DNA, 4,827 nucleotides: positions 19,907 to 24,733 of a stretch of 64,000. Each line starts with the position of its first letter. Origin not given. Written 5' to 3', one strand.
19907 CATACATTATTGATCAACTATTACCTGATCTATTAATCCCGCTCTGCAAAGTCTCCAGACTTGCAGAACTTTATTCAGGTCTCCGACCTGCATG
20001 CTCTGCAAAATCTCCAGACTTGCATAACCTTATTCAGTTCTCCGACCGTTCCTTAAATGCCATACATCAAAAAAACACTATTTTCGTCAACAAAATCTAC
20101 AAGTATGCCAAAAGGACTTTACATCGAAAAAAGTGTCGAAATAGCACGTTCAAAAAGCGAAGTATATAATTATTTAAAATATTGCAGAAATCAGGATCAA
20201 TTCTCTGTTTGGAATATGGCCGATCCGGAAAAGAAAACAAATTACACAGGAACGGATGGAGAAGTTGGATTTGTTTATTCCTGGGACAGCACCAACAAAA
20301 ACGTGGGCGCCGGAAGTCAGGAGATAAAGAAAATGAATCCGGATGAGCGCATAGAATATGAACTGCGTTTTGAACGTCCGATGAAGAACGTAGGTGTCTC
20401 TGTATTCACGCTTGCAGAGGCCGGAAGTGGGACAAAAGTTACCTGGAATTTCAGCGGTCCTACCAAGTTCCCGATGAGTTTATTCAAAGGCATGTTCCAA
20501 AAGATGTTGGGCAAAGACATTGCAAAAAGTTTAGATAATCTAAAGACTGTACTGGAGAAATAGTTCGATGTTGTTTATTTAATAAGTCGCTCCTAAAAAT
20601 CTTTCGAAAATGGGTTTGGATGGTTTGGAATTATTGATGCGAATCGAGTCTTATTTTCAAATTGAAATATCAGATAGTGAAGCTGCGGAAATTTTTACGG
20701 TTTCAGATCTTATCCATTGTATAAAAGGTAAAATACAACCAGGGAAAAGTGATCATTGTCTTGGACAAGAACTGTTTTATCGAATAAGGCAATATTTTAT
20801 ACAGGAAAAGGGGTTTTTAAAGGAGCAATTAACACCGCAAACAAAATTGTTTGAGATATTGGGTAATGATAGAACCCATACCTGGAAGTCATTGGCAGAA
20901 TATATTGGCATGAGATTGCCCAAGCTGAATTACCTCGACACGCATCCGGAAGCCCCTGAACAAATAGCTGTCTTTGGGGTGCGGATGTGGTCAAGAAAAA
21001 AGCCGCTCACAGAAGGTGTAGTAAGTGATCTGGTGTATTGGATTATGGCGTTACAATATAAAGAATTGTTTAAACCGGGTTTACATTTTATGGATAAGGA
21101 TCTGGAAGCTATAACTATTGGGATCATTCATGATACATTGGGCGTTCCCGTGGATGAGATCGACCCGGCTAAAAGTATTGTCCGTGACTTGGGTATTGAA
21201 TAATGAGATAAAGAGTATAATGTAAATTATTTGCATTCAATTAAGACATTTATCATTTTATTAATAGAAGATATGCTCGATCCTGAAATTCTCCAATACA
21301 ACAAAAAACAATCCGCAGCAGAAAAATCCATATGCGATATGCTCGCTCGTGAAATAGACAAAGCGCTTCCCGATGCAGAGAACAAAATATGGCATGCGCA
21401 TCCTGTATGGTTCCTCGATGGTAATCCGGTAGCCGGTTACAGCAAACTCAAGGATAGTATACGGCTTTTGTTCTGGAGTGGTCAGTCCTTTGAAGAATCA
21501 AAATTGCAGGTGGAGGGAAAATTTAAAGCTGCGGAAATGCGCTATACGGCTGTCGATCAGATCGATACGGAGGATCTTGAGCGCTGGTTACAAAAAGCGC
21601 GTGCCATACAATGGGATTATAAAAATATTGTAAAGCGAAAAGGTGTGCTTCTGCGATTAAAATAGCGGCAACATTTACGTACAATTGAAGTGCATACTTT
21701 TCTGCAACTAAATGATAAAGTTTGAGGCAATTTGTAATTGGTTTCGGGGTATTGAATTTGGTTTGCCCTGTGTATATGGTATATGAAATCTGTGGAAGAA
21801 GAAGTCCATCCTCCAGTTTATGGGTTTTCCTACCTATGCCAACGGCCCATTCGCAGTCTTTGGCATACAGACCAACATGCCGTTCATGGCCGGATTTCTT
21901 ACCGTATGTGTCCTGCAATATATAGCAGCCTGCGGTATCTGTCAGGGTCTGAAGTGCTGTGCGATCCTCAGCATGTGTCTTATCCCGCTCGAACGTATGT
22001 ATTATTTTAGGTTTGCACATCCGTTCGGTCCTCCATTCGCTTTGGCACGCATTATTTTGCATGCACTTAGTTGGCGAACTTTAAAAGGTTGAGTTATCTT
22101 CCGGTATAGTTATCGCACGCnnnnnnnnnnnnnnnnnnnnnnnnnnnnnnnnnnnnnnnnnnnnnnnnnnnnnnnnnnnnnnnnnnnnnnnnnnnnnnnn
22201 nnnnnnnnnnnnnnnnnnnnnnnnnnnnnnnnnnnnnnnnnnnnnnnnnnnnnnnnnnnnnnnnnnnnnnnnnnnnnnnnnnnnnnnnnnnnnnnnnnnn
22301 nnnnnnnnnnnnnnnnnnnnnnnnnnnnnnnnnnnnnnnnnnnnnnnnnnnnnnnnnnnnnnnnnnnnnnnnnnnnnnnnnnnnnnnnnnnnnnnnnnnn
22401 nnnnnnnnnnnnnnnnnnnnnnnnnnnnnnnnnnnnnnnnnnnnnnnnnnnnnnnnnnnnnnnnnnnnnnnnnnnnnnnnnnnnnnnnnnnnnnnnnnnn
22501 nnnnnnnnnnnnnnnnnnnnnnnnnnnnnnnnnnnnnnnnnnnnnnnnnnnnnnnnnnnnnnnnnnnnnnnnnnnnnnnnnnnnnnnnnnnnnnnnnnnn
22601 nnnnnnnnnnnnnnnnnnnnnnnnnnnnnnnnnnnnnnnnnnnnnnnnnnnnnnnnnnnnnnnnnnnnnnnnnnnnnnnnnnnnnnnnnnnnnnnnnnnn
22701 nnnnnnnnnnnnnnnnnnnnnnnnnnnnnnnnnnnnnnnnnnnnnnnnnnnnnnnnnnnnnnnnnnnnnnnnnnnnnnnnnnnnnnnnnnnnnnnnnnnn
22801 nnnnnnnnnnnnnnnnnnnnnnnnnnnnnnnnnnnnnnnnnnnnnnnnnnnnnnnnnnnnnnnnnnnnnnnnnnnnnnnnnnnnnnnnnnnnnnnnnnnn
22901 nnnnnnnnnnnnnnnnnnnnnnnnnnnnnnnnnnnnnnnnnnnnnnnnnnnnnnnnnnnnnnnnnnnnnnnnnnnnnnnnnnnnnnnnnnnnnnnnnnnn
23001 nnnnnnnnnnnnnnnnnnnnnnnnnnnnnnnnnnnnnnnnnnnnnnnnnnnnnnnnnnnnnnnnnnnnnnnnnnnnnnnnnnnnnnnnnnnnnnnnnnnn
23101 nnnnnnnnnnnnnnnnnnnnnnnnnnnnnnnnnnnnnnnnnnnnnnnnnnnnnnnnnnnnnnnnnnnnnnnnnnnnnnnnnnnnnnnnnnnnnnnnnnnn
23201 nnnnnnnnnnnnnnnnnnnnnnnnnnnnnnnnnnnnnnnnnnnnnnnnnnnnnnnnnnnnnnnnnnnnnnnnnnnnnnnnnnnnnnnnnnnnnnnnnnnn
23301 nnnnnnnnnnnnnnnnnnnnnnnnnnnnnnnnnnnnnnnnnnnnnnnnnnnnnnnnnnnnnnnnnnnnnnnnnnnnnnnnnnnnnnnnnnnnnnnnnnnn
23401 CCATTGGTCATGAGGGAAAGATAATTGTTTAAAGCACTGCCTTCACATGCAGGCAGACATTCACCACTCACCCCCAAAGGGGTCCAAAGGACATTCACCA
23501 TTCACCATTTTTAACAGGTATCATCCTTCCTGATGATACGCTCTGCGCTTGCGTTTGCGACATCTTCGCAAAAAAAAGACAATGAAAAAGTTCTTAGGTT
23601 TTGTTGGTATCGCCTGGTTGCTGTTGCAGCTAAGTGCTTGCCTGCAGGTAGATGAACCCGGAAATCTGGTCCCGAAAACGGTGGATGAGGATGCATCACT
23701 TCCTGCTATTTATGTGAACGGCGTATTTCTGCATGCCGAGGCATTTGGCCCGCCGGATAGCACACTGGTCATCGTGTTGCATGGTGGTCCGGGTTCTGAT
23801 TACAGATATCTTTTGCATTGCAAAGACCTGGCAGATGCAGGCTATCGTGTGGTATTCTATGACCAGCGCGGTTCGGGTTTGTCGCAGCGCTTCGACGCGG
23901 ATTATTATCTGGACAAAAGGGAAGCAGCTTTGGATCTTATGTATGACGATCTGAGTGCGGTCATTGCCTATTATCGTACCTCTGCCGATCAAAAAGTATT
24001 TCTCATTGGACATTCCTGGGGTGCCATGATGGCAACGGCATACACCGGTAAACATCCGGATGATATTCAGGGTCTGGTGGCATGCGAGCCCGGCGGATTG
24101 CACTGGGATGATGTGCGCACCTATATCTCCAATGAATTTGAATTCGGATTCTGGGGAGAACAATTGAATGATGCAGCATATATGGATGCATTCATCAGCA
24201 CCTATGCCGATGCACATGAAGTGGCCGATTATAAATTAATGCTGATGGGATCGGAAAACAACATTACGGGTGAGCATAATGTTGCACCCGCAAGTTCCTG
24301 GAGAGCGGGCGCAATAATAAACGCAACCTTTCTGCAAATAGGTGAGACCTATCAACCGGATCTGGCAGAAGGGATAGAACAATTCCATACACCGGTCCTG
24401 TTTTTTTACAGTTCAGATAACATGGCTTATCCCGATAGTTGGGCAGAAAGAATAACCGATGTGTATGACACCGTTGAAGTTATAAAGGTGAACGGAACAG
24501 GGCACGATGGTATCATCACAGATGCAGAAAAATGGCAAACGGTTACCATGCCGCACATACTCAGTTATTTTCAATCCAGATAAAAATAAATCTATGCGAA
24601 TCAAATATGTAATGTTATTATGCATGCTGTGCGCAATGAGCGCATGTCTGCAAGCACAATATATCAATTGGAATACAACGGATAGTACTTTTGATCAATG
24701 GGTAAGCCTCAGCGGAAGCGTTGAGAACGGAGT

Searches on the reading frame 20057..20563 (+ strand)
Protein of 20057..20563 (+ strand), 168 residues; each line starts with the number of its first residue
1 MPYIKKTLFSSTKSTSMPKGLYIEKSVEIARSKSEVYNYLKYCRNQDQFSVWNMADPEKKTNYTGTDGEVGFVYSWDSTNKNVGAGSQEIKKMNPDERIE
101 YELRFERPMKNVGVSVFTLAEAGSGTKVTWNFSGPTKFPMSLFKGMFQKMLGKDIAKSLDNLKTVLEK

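Call 39: search_protein_families(library=pfam, proteins=[window:20057-20563:+], max_evalue=0.00001)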
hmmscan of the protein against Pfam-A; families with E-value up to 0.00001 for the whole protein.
window:20057-20563:+ (168 aa): 1 family
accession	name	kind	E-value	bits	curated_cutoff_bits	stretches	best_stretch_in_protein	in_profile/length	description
PF10604.15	Polyketide_cyc2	-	8.1e-13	49.3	27.4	1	23-167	4-142/142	Polyketide cyclase / dehydrase and lipid transport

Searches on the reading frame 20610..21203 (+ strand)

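Call 39: search_protein_families(library=pfam, proteins=[window:20610-21203:+], max_evalue=0.00001)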
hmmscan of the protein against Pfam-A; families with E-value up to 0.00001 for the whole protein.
window:20610-21203:+ (197 aa): 1 family
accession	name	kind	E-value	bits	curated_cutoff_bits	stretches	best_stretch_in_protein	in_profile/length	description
PF00550.31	PP-binding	-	5.7e-06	26.9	20.8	0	3-38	32-67/67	Phosphopantetheine attachment site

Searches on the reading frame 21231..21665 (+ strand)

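Call 39: search_protein_families(library=pfam, proteins=[window:21231-21665:+], max_evalue=0.00001)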
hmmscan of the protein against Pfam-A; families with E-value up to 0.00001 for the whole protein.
window:21231-21665:+ (144 aa): 1 family
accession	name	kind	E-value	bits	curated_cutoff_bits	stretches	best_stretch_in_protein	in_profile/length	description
PF08818.16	DUF1801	-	2.3e-09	37.9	27.2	1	32-123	2-84/85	Domain of unknown function (DU1801)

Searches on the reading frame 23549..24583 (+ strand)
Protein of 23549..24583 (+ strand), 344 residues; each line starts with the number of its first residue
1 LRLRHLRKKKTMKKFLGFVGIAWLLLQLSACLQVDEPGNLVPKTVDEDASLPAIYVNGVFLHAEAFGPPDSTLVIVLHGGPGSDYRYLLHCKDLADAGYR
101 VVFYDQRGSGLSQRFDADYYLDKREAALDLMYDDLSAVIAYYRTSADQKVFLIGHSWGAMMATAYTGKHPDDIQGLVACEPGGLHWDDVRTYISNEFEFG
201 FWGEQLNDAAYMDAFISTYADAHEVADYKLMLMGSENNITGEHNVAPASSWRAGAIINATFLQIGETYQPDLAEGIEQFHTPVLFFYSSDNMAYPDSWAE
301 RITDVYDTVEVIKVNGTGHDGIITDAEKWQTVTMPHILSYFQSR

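Call 40: search_protein_families(library=pfam, proteins=[window:23549-24583:+], max_evalue=0.00001)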
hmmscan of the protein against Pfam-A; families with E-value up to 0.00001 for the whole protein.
window:23549-24583:+ (344 aa): 4 families
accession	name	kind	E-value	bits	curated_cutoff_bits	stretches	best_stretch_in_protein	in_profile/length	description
PF12146.15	Hydrolase_4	-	9.2e-21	74.7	27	1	72-183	5-111/239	Serine aminopeptidase, S33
PF00561.26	Abhydrolase_1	-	3.3e-18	66.7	25.8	1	73-189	2-112/245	alpha/beta hydrolase fold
PF12697.13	Abhydrolase_6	-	5.3e-16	60.4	26.3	1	74-322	1-207/217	Alpha/beta hydrolase family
PF00326.27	Peptidase_S9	-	2.5e-07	30.8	22.6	1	94-235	10-152/213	Prolyl oligopeptidase family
